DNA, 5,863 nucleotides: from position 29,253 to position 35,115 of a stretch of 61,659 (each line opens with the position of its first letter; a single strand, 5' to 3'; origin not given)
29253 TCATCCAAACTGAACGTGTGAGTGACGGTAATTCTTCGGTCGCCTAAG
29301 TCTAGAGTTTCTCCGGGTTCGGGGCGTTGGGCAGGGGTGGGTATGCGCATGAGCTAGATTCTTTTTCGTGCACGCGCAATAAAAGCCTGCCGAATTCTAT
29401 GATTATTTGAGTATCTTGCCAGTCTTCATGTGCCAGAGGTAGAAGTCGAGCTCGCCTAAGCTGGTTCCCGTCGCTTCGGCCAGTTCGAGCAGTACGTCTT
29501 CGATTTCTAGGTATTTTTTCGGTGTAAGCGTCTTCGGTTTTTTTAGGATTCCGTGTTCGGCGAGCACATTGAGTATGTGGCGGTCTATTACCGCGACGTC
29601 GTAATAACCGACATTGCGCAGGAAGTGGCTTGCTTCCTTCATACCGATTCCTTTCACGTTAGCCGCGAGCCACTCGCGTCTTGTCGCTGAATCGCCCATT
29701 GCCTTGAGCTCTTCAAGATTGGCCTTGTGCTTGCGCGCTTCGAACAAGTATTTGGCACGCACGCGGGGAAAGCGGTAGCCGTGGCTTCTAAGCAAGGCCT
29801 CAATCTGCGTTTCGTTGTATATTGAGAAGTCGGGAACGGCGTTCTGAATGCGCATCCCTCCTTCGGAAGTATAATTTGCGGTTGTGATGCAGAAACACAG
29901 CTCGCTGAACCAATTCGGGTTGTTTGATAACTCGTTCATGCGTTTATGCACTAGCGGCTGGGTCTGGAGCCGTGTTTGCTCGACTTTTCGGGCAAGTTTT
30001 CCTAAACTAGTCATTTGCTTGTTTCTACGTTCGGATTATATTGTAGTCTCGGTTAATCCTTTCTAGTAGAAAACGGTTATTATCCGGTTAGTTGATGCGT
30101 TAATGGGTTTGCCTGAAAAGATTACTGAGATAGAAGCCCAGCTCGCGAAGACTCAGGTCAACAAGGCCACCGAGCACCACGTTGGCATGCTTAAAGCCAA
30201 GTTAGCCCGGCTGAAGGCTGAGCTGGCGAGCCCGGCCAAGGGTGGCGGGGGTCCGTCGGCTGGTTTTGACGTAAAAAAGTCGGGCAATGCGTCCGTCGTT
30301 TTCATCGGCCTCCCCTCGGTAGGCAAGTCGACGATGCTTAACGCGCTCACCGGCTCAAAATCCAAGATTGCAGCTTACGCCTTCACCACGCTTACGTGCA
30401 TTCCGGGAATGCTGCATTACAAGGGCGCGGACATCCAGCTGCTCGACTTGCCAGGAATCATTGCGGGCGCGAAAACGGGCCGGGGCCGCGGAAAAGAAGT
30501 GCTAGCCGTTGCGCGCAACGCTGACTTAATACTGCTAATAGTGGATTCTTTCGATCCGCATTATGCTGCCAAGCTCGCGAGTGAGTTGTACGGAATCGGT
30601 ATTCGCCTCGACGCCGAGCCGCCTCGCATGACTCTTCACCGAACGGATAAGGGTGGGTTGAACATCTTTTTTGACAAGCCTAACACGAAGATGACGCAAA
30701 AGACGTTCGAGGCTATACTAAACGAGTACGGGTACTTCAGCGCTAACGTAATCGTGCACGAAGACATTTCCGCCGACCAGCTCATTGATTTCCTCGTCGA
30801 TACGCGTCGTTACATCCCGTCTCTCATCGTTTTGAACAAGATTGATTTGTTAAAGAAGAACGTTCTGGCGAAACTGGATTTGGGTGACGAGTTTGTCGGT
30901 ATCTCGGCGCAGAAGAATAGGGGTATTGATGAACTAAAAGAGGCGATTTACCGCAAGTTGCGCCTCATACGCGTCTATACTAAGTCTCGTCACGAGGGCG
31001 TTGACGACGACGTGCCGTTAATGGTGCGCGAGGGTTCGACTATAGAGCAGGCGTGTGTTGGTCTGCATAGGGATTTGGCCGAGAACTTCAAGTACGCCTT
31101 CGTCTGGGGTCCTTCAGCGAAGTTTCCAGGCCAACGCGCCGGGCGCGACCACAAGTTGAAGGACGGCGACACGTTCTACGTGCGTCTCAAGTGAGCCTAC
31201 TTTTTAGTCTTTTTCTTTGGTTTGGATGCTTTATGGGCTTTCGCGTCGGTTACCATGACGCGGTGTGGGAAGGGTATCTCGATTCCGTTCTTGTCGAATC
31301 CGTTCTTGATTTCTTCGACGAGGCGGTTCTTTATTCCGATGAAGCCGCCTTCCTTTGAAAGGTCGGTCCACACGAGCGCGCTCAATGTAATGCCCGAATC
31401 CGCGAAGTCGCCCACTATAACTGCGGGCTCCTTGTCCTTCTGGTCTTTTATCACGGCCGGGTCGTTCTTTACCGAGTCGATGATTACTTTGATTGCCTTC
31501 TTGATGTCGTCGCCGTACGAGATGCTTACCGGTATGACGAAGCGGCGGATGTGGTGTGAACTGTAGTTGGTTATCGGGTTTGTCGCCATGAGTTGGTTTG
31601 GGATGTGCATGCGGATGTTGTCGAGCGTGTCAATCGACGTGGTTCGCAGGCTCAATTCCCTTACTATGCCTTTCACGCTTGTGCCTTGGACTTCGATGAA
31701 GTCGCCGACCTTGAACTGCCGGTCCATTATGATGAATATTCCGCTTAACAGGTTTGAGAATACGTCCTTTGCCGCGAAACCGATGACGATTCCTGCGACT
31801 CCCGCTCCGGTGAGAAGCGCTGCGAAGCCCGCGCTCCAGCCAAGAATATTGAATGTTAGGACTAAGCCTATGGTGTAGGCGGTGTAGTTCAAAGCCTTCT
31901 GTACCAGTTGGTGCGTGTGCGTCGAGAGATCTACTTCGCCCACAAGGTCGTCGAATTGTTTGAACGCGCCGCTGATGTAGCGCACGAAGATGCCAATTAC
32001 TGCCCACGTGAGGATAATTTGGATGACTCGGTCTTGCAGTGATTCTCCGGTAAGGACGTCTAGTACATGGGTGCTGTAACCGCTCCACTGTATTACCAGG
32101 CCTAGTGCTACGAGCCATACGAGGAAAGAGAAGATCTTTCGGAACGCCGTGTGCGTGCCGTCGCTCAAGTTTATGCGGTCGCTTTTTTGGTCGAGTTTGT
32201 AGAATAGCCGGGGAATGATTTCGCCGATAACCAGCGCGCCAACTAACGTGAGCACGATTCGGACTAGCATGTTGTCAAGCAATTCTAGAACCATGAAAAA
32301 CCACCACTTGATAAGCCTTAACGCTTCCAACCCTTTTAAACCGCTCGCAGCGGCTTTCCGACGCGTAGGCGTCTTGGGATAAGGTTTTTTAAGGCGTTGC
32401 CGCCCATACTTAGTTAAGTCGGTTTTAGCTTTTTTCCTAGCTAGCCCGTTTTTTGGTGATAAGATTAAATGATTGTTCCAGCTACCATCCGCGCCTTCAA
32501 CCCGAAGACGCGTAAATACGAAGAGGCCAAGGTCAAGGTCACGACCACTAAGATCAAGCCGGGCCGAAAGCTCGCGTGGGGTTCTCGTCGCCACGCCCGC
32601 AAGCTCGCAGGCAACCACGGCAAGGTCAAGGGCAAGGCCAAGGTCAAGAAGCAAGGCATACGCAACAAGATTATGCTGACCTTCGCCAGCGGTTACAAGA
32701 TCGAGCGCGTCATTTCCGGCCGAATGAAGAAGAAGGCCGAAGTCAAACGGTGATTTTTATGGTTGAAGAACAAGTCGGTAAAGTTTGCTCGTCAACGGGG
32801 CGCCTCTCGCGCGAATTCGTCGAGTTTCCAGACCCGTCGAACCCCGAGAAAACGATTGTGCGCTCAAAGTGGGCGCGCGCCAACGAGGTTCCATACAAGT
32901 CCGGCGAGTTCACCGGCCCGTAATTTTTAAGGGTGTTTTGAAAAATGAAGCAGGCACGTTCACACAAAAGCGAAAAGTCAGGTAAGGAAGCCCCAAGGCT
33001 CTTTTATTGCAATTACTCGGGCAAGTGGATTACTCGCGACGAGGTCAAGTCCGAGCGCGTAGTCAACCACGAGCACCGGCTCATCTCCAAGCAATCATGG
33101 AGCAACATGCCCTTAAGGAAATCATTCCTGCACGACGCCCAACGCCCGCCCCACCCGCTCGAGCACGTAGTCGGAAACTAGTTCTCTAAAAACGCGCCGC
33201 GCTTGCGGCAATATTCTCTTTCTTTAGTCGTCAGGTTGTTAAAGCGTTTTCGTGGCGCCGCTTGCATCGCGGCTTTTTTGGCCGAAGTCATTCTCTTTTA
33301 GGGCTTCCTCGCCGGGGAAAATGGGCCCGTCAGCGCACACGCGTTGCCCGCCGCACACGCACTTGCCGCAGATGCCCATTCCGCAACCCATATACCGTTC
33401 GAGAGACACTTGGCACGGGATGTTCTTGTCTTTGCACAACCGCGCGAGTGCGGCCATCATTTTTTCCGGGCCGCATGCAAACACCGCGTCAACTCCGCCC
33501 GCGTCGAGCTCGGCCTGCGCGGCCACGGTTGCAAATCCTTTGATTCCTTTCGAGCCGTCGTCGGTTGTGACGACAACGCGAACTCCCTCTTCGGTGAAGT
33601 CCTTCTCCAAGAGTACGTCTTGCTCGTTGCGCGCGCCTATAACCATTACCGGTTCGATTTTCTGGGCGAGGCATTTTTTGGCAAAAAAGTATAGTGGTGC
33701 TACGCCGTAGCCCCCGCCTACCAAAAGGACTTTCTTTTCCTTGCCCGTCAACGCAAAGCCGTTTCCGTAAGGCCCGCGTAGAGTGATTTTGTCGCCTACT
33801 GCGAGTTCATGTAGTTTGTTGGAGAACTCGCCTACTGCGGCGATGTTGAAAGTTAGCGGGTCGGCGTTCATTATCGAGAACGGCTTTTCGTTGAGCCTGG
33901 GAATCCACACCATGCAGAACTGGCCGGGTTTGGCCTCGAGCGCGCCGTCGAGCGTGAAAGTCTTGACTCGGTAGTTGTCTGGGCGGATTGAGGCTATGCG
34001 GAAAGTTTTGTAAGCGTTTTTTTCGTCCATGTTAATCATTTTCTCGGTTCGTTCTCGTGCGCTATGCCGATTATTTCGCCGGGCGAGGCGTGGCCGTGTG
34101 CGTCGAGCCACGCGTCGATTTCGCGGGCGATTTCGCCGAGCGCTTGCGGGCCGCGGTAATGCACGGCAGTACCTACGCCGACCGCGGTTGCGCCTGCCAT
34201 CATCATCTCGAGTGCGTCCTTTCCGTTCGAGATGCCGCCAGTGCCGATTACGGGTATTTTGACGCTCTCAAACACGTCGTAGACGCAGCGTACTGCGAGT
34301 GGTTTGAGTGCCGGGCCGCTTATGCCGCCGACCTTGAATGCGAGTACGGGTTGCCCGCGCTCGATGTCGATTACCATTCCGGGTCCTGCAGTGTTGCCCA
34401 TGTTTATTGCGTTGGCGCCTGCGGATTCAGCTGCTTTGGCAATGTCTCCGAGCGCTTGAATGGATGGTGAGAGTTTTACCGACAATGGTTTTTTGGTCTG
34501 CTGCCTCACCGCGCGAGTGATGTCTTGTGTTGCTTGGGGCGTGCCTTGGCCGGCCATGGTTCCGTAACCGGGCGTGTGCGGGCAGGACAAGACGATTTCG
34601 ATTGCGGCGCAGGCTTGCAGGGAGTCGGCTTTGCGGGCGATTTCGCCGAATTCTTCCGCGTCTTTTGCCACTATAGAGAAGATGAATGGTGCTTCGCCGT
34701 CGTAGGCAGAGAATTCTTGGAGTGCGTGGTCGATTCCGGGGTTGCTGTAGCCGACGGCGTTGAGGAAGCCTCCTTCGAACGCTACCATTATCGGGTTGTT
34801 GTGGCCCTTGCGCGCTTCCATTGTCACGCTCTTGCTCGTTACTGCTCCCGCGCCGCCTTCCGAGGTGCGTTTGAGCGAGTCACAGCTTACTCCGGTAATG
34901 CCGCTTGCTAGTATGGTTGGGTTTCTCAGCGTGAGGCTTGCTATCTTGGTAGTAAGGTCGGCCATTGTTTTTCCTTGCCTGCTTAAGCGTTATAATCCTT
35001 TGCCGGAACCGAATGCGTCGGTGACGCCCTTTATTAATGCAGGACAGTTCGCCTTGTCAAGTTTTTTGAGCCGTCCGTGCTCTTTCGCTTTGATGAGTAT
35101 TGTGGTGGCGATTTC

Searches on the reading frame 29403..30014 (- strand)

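Call 20: search_protein_families(library=pfam, proteins=[window:29403-30014:-], max_evalue=0.00001)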
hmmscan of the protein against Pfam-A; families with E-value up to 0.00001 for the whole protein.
window:29403-30014:- (203 aa): 1 family
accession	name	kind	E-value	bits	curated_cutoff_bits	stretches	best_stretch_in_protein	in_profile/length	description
PF22175.2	Ogg-HhH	-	5.4e-54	182.8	27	1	24-182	9-171/173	8-oxoguanine DNA glycosylase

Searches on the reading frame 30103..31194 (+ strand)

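Call 20: search_protein_families(library=pfam, proteins=[window:30103-31194:+], max_evalue=0.00001)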
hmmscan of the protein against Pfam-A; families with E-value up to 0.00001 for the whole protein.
window:30103-31194:+ (363 aa): 6 families
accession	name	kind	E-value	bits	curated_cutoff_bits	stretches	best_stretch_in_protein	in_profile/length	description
PF16897.10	MMR_HSR1_Xtn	-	1.2e-29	102.8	35.2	1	183-288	1-106/106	C-terminal region of MMR_HSR1 domain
PF01926.29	MMR_HSR1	-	3.4e-24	85.6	21.9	1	65-162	2-96/113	50S ribosome-binding GTPase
PF02421.24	FeoB_N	-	1.7e-15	57.3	27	1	64-166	2-105/156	Ferrous iron transport protein B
PF02824.27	TGS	-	2e-12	47.4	22.2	1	289-357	1-55/60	TGS domain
PF00350.29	Dynamin_N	-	7.4e-07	29.8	27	0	65-86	1-22/168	Dynamin family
PF03193.22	RsgA_GTPase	-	1.6e-06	28.5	30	0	62-86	106-130/174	RsgA GTPase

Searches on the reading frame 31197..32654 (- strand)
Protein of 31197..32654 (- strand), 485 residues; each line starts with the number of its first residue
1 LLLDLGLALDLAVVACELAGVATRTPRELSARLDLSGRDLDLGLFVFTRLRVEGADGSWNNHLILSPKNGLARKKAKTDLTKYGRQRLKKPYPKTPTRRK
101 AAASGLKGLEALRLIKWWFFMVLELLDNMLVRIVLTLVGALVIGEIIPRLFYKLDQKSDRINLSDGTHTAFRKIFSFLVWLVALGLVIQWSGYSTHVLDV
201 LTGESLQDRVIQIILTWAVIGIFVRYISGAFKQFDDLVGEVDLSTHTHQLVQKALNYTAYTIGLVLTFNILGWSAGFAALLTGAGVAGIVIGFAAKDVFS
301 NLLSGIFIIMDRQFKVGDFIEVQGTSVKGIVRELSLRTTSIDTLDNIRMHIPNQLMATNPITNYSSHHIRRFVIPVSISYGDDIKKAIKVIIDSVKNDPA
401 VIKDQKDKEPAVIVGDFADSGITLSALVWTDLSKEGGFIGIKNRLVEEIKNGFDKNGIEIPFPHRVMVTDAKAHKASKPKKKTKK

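Call 20: search_protein_families(library=pfam, proteins=[window:31197-32654:-], max_evalue=0.00001)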
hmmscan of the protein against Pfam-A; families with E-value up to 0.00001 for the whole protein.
window:31197-32654:- (485 aa): 2 families
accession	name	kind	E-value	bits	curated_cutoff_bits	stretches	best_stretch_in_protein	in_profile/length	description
PF00924.24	MS_channel_2nd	-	2.4e-20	72.8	20.2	1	297-365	1-67/68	Mechanosensitive ion channel, beta-domain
PF21082.3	MS_channel_3rd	-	2.7e-12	47.4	21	1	373-460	2-88/88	Mechanosensitive ion channel MscS, C-terminal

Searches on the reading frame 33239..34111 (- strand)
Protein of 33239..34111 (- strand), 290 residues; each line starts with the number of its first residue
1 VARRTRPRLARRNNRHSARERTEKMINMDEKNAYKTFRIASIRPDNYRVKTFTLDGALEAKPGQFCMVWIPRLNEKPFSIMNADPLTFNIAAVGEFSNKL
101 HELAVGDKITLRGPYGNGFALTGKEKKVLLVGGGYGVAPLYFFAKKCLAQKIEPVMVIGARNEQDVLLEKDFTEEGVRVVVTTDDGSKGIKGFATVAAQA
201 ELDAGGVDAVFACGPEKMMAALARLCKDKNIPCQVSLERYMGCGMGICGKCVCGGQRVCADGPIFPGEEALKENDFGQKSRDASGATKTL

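Call 20: search_protein_families(library=pfam, proteins=[window:33239-34111:-], max_evalue=0.00001)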
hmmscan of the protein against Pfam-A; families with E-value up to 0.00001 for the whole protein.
window:33239-34111:- (290 aa): 2 families
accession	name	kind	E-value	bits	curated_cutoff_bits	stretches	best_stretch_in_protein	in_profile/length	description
PF10418.14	DHODB_Fe-S_bind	-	4.9e-10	39.4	23.9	1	238-269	1-39/41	Iron-sulfur cluster binding domain of dihydroorotate dehydrogenase B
PF00175.26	NAD_binding_1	-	1.7e-08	35.5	22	1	130-222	1-107/109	Oxidoreductase NAD-binding domain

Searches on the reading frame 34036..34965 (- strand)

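Call 20: search_protein_families(library=pfam, proteins=[window:34036-34965:-], max_evalue=0.00001)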
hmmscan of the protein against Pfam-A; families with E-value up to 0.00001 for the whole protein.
window:34036-34965:- (309 aa): 3 families
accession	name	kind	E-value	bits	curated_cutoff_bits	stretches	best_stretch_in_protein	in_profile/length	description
PF01180.27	DHO_dh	-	3.1e-69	233.8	27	1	4-286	2-290/291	Dihydroorotate dehydrogenase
PF01207.24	Dus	-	1.6e-09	37.8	20.4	0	84-187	46-155/311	Dihydrouridine synthase (Dus)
PF03060.21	NMO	-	1.5e-07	31.6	28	0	224-267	181-224/331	Nitronate monooxygenase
